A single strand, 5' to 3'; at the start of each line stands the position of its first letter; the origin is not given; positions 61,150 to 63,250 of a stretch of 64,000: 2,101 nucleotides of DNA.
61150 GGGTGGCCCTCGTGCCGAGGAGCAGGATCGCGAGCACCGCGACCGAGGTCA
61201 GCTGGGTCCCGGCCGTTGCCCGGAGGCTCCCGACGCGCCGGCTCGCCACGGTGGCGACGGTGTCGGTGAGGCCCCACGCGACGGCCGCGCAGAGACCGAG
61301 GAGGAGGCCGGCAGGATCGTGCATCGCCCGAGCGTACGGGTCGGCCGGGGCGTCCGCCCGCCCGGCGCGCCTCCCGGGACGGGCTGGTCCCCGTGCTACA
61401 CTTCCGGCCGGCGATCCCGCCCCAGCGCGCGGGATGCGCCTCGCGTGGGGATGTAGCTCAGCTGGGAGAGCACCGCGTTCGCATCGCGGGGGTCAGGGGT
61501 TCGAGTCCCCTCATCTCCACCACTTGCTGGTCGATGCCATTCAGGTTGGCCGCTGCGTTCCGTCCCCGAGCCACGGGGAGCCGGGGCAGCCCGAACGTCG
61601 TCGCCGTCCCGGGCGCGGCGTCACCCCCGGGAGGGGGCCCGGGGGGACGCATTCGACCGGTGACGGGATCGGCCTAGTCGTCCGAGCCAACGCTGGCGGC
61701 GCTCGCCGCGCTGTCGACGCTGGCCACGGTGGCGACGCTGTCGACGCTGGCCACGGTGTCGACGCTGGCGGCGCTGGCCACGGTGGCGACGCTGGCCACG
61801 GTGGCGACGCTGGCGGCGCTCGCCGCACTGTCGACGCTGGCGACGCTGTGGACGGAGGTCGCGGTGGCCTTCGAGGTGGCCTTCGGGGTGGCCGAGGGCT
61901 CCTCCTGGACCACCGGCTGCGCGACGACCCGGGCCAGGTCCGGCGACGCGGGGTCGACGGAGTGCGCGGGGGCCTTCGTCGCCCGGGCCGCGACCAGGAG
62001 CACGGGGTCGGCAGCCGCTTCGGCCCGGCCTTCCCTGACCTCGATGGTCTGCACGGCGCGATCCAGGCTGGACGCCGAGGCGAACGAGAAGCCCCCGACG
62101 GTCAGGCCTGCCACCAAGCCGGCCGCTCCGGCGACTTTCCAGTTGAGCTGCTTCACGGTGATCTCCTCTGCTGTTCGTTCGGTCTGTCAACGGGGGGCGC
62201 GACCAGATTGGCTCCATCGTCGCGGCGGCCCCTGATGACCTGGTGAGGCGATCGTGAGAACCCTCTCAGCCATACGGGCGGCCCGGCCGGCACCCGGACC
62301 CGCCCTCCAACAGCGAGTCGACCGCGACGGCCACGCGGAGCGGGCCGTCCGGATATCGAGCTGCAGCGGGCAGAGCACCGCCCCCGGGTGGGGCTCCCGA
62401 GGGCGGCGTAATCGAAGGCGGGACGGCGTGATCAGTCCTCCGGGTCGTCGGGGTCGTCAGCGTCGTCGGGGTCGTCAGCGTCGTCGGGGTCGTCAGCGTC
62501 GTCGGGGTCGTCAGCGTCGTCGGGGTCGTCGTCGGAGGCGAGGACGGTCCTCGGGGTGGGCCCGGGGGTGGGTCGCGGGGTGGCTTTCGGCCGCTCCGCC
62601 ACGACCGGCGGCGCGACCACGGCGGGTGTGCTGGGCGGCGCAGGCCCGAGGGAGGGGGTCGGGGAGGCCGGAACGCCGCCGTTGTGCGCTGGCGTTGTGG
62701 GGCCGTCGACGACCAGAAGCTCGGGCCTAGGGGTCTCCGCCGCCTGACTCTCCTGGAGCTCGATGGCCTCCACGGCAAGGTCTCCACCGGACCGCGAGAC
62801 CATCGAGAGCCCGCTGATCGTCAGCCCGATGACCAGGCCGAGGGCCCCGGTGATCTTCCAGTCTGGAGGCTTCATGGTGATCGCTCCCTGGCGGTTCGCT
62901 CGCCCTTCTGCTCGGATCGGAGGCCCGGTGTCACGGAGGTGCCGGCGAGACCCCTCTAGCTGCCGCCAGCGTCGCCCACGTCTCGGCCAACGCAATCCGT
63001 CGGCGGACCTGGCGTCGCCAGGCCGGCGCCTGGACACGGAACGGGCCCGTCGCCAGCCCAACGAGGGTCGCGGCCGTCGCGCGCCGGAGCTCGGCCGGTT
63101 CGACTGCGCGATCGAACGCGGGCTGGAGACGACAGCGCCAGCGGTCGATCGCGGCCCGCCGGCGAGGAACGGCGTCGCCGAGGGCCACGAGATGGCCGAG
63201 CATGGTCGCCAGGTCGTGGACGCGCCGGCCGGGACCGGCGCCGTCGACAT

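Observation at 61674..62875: Paralogous pair of secreted/anchored proteins whose C-termini are built from 18-bp in-frame tandem repeats of opposite character (SVATVA versus DDPDDA)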

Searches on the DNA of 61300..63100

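Call 18: search_rna_families(source=window, start=61300, end=63100, threshold=evalue, max_evalue=10)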
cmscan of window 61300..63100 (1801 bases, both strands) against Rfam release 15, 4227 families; matches with E-value up to 10: 8.
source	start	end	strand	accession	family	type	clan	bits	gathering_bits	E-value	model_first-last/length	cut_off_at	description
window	61447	61519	+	RF00005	tRNA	Gene; tRNA;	CL00001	65.9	29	1.2e-13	1-71/71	no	tRNA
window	61723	61787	+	RF03207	mir-3960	Gene; miRNA;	-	27.7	73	0.2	1-73/73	no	mir-3960 microRNA precursor family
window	62487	62550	+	RF03207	mir-3960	Gene; miRNA;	-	20.4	73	7.5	1-73/73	no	mir-3960 microRNA precursor family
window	61495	61580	+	RF04321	tmRNA_permuted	Gene;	-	17.8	47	0.51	36-93/213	no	permuted transfer-messenger RNA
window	61778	61813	+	RF00523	Prion_pknot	Cis-reg;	-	16.6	39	5.8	1-40/40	no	Prion pseudoknot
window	61696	61714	+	RF01722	Pyrobac-1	Gene; sRNA;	-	16.5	40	9.5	24-42/60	no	Pyrobac-1 RNA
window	61397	61489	-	RF02046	Sphinx_1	Gene; lncRNA;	-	15.7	34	6.3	1-100/100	no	Sphinx_ conserved region 1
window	61686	61727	+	RF01059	mir-598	Gene; miRNA;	-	15.7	69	8.6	1-80/80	no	mir-598 microRNA precursor family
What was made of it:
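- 62157..62270 (-): Conserved ~110-nt leader/promoter region upstream of A. It starts with the invariant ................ (62254-62269) and contains three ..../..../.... repeats at an 11-nt period (62232-62257), then GACGAT, a CCGGT..ACCGG-type hairpin and Shine-Dalgarno GGAG (62163-62166). No Rfam match (call 18).
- On Known cis-regulatory RNA (Rfam): Nothing was found on the minus strand in 62157-62270 (call 18).
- Tried and rejected: Rfam on the locus returned only the tRNA (call 18).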

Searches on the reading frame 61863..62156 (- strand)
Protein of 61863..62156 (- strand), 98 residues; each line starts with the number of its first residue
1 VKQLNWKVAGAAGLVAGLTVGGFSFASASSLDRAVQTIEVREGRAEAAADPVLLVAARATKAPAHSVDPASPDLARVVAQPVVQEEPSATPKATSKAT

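Call 48: search_protein_representatives(alignment_id=A3)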
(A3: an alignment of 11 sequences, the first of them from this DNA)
Query: 11 sequences, 98 profile positions. Proteins with E-value up to 0.001 (for the whole library): 21; up to 1e-10: 14; up to 1e-30: 3. The best 21 are listed.
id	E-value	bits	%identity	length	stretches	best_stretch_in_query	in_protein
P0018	2.9e-33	130.5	-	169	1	1-98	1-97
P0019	5.5e-31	123.2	-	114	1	2-98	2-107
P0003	7.1e-31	122.8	-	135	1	1-98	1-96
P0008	1.6e-30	121.6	-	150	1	1-95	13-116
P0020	2.0e-27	111.7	-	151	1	2-98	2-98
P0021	1.8e-22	95.9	-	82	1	1-64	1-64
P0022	2.0e-20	89.3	-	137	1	1-98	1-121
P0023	4.9e-20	88.0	-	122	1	1-96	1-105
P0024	1.8e-18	83.1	-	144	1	1-97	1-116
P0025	3.2e-18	82.2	-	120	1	1-96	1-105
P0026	4.8e-18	81.7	-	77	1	1-48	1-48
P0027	6.0e-16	74.9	-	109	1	1-93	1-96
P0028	1.4e-15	73.8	-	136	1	1-90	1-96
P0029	6.6e-14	68.4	-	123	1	1-93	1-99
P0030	1.2e-10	57.9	-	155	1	1-93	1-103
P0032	3.5e-05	40.4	-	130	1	1-96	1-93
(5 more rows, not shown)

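Call 52: search_solved_structures(query=A3, max_evalue=1)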
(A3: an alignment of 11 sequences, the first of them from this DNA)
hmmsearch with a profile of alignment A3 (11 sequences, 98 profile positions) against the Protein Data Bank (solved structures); distinct sequences matched with E-value up to 1: 1.
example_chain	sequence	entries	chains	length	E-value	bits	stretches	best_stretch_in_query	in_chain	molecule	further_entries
8rk3_q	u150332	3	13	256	0.84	13.5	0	24-69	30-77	Virion structural protein | Major tail protein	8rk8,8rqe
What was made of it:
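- Tried and rejected: A PDB profile search gave only a chance hit, E 0.84 (call 52).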

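Call 54: find_encoding_contigs(protein=P0024, flank=8000, max_places=3)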
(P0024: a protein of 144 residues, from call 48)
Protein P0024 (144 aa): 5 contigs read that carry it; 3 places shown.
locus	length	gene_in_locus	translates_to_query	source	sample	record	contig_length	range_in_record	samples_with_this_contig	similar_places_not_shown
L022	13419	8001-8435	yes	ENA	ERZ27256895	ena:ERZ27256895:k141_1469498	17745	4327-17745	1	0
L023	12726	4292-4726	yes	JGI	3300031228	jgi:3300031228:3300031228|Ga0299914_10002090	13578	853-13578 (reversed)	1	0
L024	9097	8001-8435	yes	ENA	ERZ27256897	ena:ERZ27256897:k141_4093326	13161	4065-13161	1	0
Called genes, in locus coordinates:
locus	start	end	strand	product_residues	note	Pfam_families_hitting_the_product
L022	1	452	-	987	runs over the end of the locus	PF05922:Inhibitor_I9 (weak), PF00082:Peptidase_S8, PF02225:PA, PF17766:fn3_6, PF04151:PPC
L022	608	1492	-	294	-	PF03704:BTAD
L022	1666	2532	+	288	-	PF01790:LGT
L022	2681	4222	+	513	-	PF00171:Aldedh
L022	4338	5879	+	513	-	PF00672:HAMP, PF26769:HAMP_PhoQ (faint), PF00512:HisKA, PF02518:HATPase_c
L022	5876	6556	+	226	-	PF00072:Response_reg, PF00486:Trans_reg_C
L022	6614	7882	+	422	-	PF01636:APH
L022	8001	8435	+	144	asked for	-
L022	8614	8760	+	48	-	PF18919:DUF5670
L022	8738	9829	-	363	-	PF07228:SpoIIE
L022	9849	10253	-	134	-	PF01740:STAS, PF13466:STAS_2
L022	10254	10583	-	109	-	PF02518:HATPase_c (weak), PF13581:HATPase_c_2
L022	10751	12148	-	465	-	PF01979:Amidohydro_1, PF12890:DHOase (weak), PF07969:Amidohydro_3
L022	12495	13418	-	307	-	?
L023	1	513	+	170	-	?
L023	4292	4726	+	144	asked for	-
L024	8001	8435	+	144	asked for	-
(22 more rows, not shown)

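Call 55: find_encoding_contigs(protein=P0028, flank=8000, max_places=3)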
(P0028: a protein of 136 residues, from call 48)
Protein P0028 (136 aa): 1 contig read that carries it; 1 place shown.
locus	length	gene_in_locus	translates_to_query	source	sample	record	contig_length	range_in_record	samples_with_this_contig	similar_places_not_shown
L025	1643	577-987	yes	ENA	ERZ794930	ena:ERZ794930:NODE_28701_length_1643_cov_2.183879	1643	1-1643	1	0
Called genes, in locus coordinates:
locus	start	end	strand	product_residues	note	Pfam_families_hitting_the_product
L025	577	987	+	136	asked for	-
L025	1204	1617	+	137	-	PF01842:ACT, PF13291:ACT_4 (faint), PF13840:ACT_7 (faint), PF22190:TTHA0829-like_ACT (faint), PF22629:ACT_AHAS_ss (weak), PF01842:ACT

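Call 56: find_encoding_contigs(protein=P0032, flank=8000, max_places=3)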
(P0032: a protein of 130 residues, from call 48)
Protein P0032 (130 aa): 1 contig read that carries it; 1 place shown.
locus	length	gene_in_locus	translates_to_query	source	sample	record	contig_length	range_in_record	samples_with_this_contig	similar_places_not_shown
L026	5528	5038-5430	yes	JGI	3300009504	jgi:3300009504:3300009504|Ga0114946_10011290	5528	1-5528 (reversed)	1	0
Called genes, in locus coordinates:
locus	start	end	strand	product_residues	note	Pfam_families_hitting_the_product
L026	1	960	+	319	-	?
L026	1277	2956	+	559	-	PF00672:HAMP, PF00512:HisKA, PF02518:HATPase_c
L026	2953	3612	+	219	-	PF00072:Response_reg, PF00486:Trans_reg_C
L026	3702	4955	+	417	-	PF01636:APH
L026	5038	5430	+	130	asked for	-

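Call 74: search_protein_families(library=pfam, proteins=[P0024, P0032, P0030], max_evalue=0.1)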
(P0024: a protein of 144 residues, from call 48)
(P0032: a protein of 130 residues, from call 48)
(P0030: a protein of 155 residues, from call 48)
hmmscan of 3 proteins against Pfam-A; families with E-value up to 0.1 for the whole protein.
P0024 (144 aa): 0 families

P0032 (130 aa): 1 family
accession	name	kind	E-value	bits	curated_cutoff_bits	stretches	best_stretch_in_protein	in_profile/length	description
PF04625.18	DEC-1_N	-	0.0093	15.5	29.2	1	63-121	99-156/403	DEC-1 protein, N-terminal region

P0030 (155 aa): 0 families
